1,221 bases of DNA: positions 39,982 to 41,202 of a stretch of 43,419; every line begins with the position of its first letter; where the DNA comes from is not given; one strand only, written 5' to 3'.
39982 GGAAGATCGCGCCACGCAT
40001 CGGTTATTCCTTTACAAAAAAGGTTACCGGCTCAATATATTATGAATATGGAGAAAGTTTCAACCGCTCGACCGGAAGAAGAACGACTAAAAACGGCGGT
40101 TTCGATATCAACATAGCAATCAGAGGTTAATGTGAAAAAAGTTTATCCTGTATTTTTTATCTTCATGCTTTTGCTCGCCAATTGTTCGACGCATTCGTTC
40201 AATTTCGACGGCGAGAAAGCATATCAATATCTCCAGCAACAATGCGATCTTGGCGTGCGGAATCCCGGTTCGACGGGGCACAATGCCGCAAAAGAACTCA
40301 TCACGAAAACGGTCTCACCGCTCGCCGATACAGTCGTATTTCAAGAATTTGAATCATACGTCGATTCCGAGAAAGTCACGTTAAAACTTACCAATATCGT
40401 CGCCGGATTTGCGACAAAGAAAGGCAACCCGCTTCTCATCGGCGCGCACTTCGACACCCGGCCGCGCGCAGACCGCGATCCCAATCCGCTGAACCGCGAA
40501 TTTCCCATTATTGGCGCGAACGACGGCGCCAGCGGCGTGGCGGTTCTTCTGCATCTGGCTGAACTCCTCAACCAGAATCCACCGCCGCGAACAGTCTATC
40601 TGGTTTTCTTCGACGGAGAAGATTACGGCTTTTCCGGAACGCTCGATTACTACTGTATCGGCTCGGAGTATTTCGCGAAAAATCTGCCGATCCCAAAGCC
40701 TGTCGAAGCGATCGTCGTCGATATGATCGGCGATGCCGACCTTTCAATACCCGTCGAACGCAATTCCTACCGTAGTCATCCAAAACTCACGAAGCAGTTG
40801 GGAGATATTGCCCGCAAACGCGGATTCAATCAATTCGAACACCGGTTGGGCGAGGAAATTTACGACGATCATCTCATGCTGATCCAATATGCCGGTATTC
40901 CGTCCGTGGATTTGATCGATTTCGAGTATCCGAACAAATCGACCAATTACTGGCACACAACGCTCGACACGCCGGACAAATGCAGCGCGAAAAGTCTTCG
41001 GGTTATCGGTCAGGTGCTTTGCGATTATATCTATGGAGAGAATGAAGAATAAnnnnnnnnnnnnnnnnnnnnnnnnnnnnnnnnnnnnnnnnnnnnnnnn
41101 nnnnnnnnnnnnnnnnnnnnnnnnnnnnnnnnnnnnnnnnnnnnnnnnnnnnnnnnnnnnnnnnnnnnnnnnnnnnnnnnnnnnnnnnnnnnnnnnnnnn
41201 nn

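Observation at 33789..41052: sprA is followed after 1 nt by a glutaminyl-cyclase-like lipoprotein, and the window's signal peptides obey the 'Q-rule'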

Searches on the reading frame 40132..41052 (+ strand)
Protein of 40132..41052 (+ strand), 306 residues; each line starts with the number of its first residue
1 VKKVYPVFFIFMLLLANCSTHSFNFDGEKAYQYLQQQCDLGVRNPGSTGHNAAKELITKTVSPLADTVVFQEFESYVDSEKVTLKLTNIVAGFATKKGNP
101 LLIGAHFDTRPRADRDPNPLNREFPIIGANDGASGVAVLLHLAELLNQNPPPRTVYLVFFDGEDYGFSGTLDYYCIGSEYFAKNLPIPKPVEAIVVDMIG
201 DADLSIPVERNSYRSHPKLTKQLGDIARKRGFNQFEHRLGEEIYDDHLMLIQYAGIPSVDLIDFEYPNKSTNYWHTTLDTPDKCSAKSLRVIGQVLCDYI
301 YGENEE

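Call 4: search_protein_families(library=pfam, proteins=[window:40132-41052:+], max_evalue=0.01)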
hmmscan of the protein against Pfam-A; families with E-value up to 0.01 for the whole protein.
window:40132-41052:+ (306 aa): 2 families
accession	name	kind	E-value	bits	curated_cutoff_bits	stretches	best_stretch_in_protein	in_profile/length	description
PF04389.22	Peptidase_M28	-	9.1e-30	104.3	21.3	1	88-299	1-192/193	Peptidase family M28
PF01546.33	Peptidase_M20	-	0.0064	16.8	24.6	1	103-195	2-93/206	Peptidase family M20/M25/M40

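Call 5: search_protein_families(library=ncbifam, proteins=[window:40132-41052:+], max_evalue=0.01)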
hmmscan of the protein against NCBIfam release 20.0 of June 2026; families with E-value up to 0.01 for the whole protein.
window:40132-41052:+ (306 aa): 2 families
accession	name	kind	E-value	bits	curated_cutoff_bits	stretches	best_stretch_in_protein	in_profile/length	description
TIGR01900.1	dapE-gram_pos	equivalog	2.6e-07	29.9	304.2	1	63-164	24-124/351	succinyl-diaminopimelate desuccinylase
NF007568.0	PRK10199.1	equivalog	2.7e-05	23.6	298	1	87-177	98-189/346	aminopeptidase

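Call 6: search_solved_structures(query=window:40132-41052:+, max_evalue=0.01, show_alignments=3)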
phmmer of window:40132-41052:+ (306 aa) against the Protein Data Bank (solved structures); distinct sequences matched with E-value up to 0.01: 24.
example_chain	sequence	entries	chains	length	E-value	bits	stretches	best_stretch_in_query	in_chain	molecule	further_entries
3gux_A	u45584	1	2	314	3.4e-48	167.9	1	24-303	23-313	putative Zn-dependent exopeptidase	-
3tc8_A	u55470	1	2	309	5.3e-43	150.8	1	24-302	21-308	Leucine aminopeptidase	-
4fuu_A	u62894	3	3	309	2.2e-41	145.5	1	24-303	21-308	Leucine aminopeptidase | Glutamine cyclotransferase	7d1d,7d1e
6qro_A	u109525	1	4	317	2.5e-41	145.3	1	24-303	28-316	Glutamine cyclotransferase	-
7d1b_A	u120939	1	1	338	1.6e-39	139.4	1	22-300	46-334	Leucine aminopeptidase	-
6qql_A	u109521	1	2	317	2e-37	132.5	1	25-300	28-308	Glutamine cyclotransferase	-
7cje_A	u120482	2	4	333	2.4e-37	132.3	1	25-300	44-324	Glutamine cyclotransferase-related protein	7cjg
7d18_A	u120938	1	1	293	1.6e-24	90.1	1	23-300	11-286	Peptidase M28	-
2zee_A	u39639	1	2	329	3.1e-06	30.1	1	42-292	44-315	Glutaminyl-peptide cyclotransferase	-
7coz_A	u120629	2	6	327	1.3e-05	28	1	42-292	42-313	Glutaminyl-peptide cyclotransferase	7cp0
4yu9_A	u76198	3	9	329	1.3e-05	28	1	42-292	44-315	Glutaminyl-peptide cyclotransferase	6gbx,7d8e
9fxg_A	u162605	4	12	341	1.5e-05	27.8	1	41-291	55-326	Glutaminyl-peptide cyclotransferase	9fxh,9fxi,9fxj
4f9v_A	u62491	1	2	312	1.7e-05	27.6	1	43-301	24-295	CG32412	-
4ywy_A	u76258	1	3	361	1.9e-05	27.5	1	42-290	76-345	Glutaminyl-peptide cyclotransferase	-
4fbe_A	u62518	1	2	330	5.9e-05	25.8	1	43-183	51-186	CG5976, isoform B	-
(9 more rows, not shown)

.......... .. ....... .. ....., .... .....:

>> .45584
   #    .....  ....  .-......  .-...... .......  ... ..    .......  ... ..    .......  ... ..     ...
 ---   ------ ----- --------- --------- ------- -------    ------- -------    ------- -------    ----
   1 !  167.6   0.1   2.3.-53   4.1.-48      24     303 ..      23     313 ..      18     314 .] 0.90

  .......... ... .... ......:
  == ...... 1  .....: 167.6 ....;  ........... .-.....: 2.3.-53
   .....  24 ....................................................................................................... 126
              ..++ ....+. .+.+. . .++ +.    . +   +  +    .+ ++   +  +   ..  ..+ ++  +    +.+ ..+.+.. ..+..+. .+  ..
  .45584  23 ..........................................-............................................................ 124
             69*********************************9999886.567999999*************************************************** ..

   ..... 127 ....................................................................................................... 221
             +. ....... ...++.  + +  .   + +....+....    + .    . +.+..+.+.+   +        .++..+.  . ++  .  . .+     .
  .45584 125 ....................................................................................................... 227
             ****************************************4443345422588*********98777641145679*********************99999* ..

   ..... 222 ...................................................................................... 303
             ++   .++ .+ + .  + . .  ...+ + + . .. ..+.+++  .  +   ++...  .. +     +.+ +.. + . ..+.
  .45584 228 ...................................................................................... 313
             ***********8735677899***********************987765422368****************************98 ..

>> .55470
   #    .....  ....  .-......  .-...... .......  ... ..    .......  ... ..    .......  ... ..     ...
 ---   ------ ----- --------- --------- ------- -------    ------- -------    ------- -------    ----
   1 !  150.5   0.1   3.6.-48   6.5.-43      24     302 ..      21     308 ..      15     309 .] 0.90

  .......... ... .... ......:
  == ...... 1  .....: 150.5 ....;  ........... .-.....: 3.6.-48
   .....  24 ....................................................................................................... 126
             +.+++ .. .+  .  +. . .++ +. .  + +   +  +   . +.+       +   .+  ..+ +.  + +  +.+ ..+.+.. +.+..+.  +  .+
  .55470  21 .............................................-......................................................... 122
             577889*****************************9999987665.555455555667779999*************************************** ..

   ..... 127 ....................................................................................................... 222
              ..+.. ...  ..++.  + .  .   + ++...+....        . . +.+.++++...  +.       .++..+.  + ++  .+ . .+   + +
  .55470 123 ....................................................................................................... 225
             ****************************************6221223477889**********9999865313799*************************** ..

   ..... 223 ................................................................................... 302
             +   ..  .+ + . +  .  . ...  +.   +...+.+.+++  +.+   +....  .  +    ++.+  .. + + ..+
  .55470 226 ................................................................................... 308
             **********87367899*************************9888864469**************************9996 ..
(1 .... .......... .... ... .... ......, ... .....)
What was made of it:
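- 40132..41052 (+): Type II (bacteroidal-type, M28-fold) glutaminyl cyclase gene, 306 aa. It starts 1 nt after the sprA stop. PDB phmmer against QCs: 3gux 3e-48, 6qro 2.5e-41, 6qql 2e-37; aminopeptidases about 1e-4 (call 6).
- On Type II (animal/bacteroidal-type) glutaminyl cyclase: PDB phmmer gives QCs at 1e-37 to 1e-48 and aminopeptidases at about 1e-4 (call 6).
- PDB sequence search (call 6). Proven QCs match 30-40 orders of magnitude better than true aminopeptidases (call 6).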

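Call 7: find_homologous_proteins(query=window:40132-41052:+, max_evalue=1e-10)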
Query window:40132-41052:+ (306 aa): 7261 proteins with E <= 1e-10 among 8000 candidates; the best 120 are listed.
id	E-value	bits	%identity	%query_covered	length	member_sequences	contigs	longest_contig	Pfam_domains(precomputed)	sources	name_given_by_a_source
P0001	2.8e-202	689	96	100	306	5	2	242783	PF04389.23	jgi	-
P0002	3.3e-200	682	100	96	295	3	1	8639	PF04389.23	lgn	-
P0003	3.3e-149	514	71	100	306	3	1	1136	PF04389.23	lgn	-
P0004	3.4e-134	465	64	98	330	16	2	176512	PF04389.23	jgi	-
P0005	7.9e-134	464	65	100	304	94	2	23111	PF04389.23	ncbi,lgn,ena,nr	ncbi:MAG TPA: M28 family peptidase [Candidatus Marinimicrobia bacterium]|nr:M28 family peptidase [Ca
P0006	9.1e-133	460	65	98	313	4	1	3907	PF04389.23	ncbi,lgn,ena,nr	ncbi:MAG: hypothetical protein DRP89_04855 [Candidatus Neomarinimicrobiota bacterium]|nr:MAG: hypoth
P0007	2.4e-132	459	62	97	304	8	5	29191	PF04389.23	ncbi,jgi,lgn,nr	ncbi:MAG: M28 family peptidase [Candidatus Marinimicrobia bacterium]|nr:M28 family peptidase [Candid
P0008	3.8e-131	455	65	95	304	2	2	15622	PF04389.23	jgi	-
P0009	3.2e-130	452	61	100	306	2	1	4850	PF04389.23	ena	-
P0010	4.9e-130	452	66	95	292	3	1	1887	PF04389.23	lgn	-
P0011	1.2e-129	450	64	97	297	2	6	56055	PF04389.23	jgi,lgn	-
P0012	4.7e-129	448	63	98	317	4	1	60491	PF04389.23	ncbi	-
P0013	2.6e-128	446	62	100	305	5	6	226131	PF04389.23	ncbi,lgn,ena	-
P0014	2.7e-128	446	62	100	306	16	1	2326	PF04389.23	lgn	-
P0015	6.6e-128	445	62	98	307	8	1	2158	PF04389.23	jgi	-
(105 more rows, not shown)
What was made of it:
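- Sources name the homologues M28 family peptidase (call 7).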

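Call 13: find_related_loci(query=A1, collection=genome_contigs, flank=10000)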
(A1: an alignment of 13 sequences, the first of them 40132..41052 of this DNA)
Query A1 (306 aa) in genome_contigs; peptide patterns used: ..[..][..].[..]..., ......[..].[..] (x = any residue, [..] = any of these).
600 stretches matched a pattern (row limit reached: there are more); 594 encode a relative of the query (tblastn E <= 1e-3); the best 80 are kept; 80 distinct loci.
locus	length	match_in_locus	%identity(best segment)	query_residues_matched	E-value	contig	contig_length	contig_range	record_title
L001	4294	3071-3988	91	1-306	0e+0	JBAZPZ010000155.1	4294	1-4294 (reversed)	MAG: Candidatus Neomarinimicrobiota bacterium isolate SO_2017_SWC_41 scaffold_2215_c1_LP-4_2017, whole genome shotgun se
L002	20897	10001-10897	65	8-306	3e-137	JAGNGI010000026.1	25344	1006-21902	MAG: Candidatus Neomarinimicrobiota bacterium isolate Go_SlDig_bin_199 Go_SlDig_5374_length_25344_cov_164.966055, whole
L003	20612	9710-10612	64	1-301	3e-137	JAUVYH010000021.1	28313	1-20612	MAG: Candidatus Neomarinimicrobiota bacterium isolate CSMAG_1237 CSMAG_1237_k141_398284_length_28313_cov_10.0000, whole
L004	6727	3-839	67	25-303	7e-134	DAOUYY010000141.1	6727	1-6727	MAG TPA_asm: Candidatus Neomarinimicrobiota bacterium isolate CSMAG_939 CSMAG_939_k141_4969974_length_6727_cov_11.0000,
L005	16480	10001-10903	62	1-301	2e-131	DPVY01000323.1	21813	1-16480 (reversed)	MAG TPA_asm: Candidatus Neomarinimicrobiota bacterium isolate UBA9312 contig_1776, whole genome shotgun sequence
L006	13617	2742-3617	60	10-301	9e-127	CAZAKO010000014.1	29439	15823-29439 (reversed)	MAG TPA_asm: uncultured bacterium isolate SRP098346_co1_289 genome assembly, contig: NODE_1143_length_29439_cov_158.2156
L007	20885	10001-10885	60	5-300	2e-121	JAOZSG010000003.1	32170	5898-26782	MAG: Candidatus Neomarinimicrobiota bacterium isolate GMC6.metabat2.126 GMC6_714_length_32170_cov_7.043251, whole genome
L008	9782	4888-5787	51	1-302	3e-99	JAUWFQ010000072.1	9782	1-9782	MAG: bacterium isolate CSMAG_2220 CSMAG_2220_k141_282020_length_9782_cov_11.0000, whole genome shotgun sequence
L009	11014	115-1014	50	1-302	2e-98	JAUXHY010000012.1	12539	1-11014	MAG: bacterium isolate CSMAG_2967 CSMAG_2967_k119_1373285_length_12539_cov_5.0000, whole genome shotgun sequence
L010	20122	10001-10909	49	1-301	8e-97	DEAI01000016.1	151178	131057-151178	MAG TPA_asm: Candidatus Marinimicrobia bacterium UBA2986 UBA2986_contig_4664, whole genome shotgun sequence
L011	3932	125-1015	51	8-302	4e-97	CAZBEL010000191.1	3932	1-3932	MAG TPA_asm: uncultured bacterium isolate SRP216583_co1_89 genome assembly, contig: NODE_26964_length_3932_cov_10.552231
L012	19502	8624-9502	50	13-305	1e-95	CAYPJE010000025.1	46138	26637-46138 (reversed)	MAG TPA_asm: uncultured bacterium isolate SRP167671_co2_198 genome assembly, contig: NODE_1011_length_46138_cov_10.20341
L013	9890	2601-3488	49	6-301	6e-95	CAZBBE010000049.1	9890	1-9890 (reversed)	MAG TPA_asm: uncultured bacterium isolate binchicken_co201_144 genome assembly, contig: NODE_7708_length_9890_cov_8.8064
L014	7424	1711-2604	50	9-306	1e-93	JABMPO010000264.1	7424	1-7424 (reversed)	MAG: Candidatus Neomarinimicrobiota bacterium isolate bin.522 k141_3229552, whole genome shotgun sequence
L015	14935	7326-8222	49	1-301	8e-93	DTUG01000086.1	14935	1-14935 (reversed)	MAG TPA_asm: Candidatus Neomarinimicrobiota bacterium isolate UWMA-0099 NODE_2057_length_14935_cov_6.381317, whole genom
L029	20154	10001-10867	48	8-302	9e-86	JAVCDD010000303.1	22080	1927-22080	MAG: Candidatus Hatepunaea meridiana isolate MAG_3300035698_979 Ga0374944_591381, whole genome shotgun sequence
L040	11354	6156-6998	47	16-301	3e-80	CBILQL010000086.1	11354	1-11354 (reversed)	MAG TPA_asm: uncultured bacterium isolate SRR16817059_concoct_26 genome assembly, contig: ERZ27394141.972, whole genome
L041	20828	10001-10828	47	25-301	2e-80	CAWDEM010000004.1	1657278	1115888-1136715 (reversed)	MAG: Ignavibacteriota bacterium isolate MFD05942.bin.1.74 genome assembly, contig: contig_3312, whole genome shotgun seq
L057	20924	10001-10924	42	1-303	8e-77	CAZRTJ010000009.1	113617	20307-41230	MAG TPA_asm: uncultured Bacteroidota bacterium isolate binchicken_co16_206 genome assembly, contig: NODE_269_length_1136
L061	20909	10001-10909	43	7-303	2e-76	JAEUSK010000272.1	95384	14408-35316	MAG: bacterium isolate new MAG-301 k141_3950276, whole genome shotgun sequence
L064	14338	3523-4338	48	24-301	7e-75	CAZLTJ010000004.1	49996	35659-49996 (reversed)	MAG TPA_asm: uncultured bacterium isolate SRP068000_co1_162 genome assembly, contig: NODE_588_length_49996_cov_6.213912,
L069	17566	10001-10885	42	7-306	2e-74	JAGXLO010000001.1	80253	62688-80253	MAG: Candidatus Cloacimonadota bacterium isolate GSL_CB2_1 NODE_15_length_80253_cov_10.4916, whole genome shotgun sequen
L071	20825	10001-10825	45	24-304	2e-74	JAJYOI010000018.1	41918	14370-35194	MAG: Bacteroidetes bacterium isolate DBS2-5.bin30 NODE_637_length_41918_cov_2.900816, whole genome shotgun sequence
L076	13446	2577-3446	42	7-302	3e-73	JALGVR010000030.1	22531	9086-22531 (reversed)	MAG: bacterium isolate Meg19_1012_Bin_198 Meg19_1012_Bin_198_scaffold_4988, whole genome shotgun sequence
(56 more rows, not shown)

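Call 34: find_encoding_contigs(protein=P0001, flank=10000, max_places=3)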
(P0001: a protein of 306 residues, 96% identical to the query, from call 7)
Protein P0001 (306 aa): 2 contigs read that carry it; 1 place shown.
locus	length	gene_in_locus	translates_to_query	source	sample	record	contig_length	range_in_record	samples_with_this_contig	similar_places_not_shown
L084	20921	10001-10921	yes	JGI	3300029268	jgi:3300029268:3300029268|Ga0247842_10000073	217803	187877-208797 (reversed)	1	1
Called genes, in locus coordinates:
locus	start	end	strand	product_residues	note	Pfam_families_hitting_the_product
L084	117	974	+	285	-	PF00005:ABC_tran, PF13304:AAA_21 (weak)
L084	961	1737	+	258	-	-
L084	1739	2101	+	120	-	PF00392:GntR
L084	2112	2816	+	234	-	PF10988:DUF2807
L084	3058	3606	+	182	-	PF01725:Ham1p_like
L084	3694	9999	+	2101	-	PF14349:SprA_N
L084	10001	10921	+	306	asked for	PF04389:Peptidase_M28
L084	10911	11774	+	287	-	PF06325:PrmA, PF05175:MTS (weak), PF13847:Methyltransf_31, PF13649:Methyltransf_25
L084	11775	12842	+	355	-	-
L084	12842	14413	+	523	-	PF13860:FlgD_ig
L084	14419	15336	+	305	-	-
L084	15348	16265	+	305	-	-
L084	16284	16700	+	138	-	-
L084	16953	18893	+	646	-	-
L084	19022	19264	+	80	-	-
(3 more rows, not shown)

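Call 43: search_protein_families(library=ncbifam, proteins=[L029:6194-9877:+, L029:3930-6197:+, L041:8813-9721:-, L057:9207-9977:+, L071:7129-8646:+, L069:8705-9538:+, L061:9139-9969:+, L064:2526-3428:+, L076:40-2343:+, L040:5370-5993:-], max_evalue=0.00001)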
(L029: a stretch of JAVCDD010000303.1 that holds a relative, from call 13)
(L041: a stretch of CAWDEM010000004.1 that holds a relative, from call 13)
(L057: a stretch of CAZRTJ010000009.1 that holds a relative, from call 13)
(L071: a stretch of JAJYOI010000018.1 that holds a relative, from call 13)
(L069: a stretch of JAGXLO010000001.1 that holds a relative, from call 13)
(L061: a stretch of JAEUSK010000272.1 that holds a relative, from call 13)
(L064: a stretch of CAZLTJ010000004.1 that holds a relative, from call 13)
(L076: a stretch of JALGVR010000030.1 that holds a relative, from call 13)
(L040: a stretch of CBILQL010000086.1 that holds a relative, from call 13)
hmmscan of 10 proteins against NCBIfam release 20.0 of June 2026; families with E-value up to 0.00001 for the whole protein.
L029:6194-9877:+ (1227 aa): 8 families
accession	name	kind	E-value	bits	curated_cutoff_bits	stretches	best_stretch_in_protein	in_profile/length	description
TIGR02795.1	tol_pal_ybgF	equivalog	4.1e-56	188.7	90.1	5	41-148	4-111/119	tol-pal system protein YbgF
TIGR03302.1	OM_YfiO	subfamily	2.6e-31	109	81.4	2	41-191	35-156/239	outer membrane protein assembly factor BamD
NF040959.1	MamA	equivalog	7.6e-18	64.7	200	1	949-1084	33-166/204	magnetosome protein MamA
NF052312.1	T9SS_PorW_SprE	equivalog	3.3e-17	62.4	250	1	806-982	145-319/716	type IX secretion system periplasmic lipoprotein PorW/SprE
NF008068.0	PRK10803.1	equivalog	8e-17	62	383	1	50-147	154-251/263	cell division protein CpoB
TIGR02917.1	PEP_TPR_lipo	equivalog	3.2e-16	58.4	312.2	1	21-383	6-349/899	XrtA/PEP-CTERM system TPR-repeat protein PrsT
NF052415.1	T3SS_chap_SctY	equivalog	7.8e-13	48.9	70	0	1108-1203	13-104/106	type III secretion apparatus assembly chaperone SctY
NF008753.0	PRK11788.1-1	equivalog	4.8e-06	25.9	395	0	1037-1211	117-284/389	lipopolysaccharide assembly protein LapB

L029:3930-6197:+ (755 aa): 16 families
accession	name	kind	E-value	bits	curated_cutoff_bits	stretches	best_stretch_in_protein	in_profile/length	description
TIGR01073.1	pcrA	equivalog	7.3e-231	768.4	911.2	1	8-751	2-724/725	DNA helicase PcrA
NF008743.0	PRK11773.1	equivalog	7e-196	652.8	965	1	5-753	4-719/720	DNA helicase II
TIGR01075.1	uvrD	equivalog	4.4e-191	636.8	1144.45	1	7-752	1-715/715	DNA helicase II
TIGR01074.1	rep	equivalog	9.7e-178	592.5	951.45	1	11-659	2-651/668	DNA helicase Rep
NF008172.0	PRK10919.1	equivalog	1.6e-141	472.7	1168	1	11-648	3-640/673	DNA helicase Rep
NF008276.0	PRK11054.1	equivalog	8.2e-53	179.9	543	2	148-344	367-562/684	DNA helicase IV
TIGR02785.1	addA_Gpos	equivalog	8e-50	169.7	707.65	3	341-579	567-806/1234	helicase-exonuclease AddAB subunit AddA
TIGR00609.1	recB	equivalog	5.4e-44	150.6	696.05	2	170-293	324-449/1175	exodeoxyribonuclease V subunit beta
TIGR02784.1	addA_alphas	equivalog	5.8e-37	127.6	860.75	3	165-300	337-494/1138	double-strand break repair helicase AddA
NF010485.0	PRK13909.1-2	equivalog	4.5e-33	114.5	650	2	173-576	285-630/909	RecB-like helicase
NF010487.0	PRK13909.1-4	equivalog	2.7e-30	105.4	759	2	211-400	323-525/924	RecB-like helicase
NF041464.1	HelD_BACSU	equivalog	2.1e-17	62.3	419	1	213-380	544-702/779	RNA polymerase recycling motor HelD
NF008128.0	PRK10876.1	equivalog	2.2e-16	58.8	1697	1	171-294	331-456/1181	exodeoxyribonuclease V subunit beta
NF010484.0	PRK13909.1-1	equivalog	2.7e-15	55.2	1074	1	151-302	278-438/945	RecB-like helicase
NF010486.0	PRK13909.1-3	equivalog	9.7e-14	50.3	1109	1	211-347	326-468/921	RecB-like helicase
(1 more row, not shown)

L041:8813-9721:- (302 aa): 1 family
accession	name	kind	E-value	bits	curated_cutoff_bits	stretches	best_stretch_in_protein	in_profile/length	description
NF049997.1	LiaG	equivalog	2.1e-15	56.7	285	1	28-298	35-286/286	LiaG family protein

L057:9207-9977:+ (256 aa): 1 family
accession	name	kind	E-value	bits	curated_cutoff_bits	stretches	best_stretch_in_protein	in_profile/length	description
NF038283.1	viperin_w_prok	equivalog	1.1e-07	31.3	180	1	32-148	10-119/281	viperin family antiviral radical SAM protein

L071:7129-8646:+ (505 aa): 2 families
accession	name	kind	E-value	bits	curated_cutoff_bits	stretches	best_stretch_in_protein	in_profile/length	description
TIGR00666.1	PBP4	equivalog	1.1e-88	297.6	107.8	1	82-480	1-396/397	D-alanyl-D-alanine carboxypeptidase/D-alanyl-D-alanine endopeptidase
NF008322.0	PRK11113.1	equivalog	2.3e-68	230.8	527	1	73-483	36-449/477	serine-type D-Ala-D-Ala carboxypeptidase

L069:8705-9538:+ (277 aa): 2 families
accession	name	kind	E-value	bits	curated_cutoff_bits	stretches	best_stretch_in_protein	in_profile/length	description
TIGR03138.1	QueF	equivalog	1.1e-78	264.6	293.45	1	8-252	19-261/275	NADPH-dependent 7-cyano-7-deazaguanine reductase QueF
TIGR03139.1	QueF-II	equivalog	5.1e-25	87.6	86.9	1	168-251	27-111/115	preQ(1) synthase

L061:9139-9969:+ (276 aa): 3 families
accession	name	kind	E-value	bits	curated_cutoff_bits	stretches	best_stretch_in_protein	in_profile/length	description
NF010200.1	PRK13674.1-1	equivalog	6.3e-84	281.7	215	1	3-255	1-269/270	GTP cyclohydrolase FolE2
TIGR00294.2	TIGR00294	equivalog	3.6e-41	141.3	220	2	156-255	188-291/302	GTP cyclohydrolase MptA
NF010204.0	PRK13675.1-1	equivalog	1.7e-28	99.8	468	1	3-252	3-263/267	GTP cyclohydrolase IV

L064:2526-3428:+ (300 aa): 10 families
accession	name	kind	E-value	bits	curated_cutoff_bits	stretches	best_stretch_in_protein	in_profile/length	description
NF041164.1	NucKinThplmales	equivalog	2.5e-16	59.8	450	1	19-285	31-286/295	nucleoside kinase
TIGR04382.1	myo_inos_iolC_N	equivalog_domain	3.9e-15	55.9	300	1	155-265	180-288/309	5-dehydro-2-deoxygluconokinase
TIGR02152.1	D_ribokin_bact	equivalog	5.6e-15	55.4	299.65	1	158-265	170-279/298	ribokinase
NF049991.1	TagKinase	equivalog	5.8e-15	54.9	420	1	154-243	185-273/321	tagatose kinase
NF040938.1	KDG_KDGal_kin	equivalog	2.1e-12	46.8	400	1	133-267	151-280/305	bifunctional 2-dehydro-3-deoxygluconokinase/2-dehydro-3-deoxygalactonokinase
TIGR03168.1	1-PFK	subfamily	5.1e-09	35.5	216.4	1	173-268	186-283/305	hexose kinase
TIGR03828.1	pfkB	equivalog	1.7e-08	33.9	292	1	176-269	194-284/305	1-phosphofructokinase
NF006957.1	PRK09434.1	equivalog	8.7e-08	32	450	0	154-254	170-269/302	fructokinase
NF053626.1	RibKinHalex1628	equivalog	2.4e-07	30.5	330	0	159-267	172-273/293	ATP-dependent ribose-1-phosphate kinase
TIGR02198.1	rfaE_dom_I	equivalog_domain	7.4e-06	25.3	345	0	196-241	228-272/315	D-glycero-beta-D-manno-heptose-7-phosphate kinase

L076:40-2343:+ (767 aa): 3 families
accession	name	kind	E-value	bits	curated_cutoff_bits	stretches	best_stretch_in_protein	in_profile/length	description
TIGR04183.1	Por_Secre_tail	domain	7.9e-11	41.8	23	1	688-763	1-69/72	T9SS type A sorting domain-containing protein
NF038113.1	T9SSA_dep_M36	equivalog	1.5e-07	30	885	1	686-763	793-866/869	T9SS-dependent M36 family metallopeptidase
NF052323.1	T9SSA_dep_M6i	equivalog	6.1e-07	27.8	600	1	689-761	961-1032/1043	T9SS-dependent M6-like inactivated metalloprotease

L040:5370-5993:- (207 aa): 1 family
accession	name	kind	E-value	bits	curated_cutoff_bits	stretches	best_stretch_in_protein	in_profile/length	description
NF052495.1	PktCycXAC1230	equivalog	9.2e-24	84.3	490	1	4-168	4-176/380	polyketide cyclase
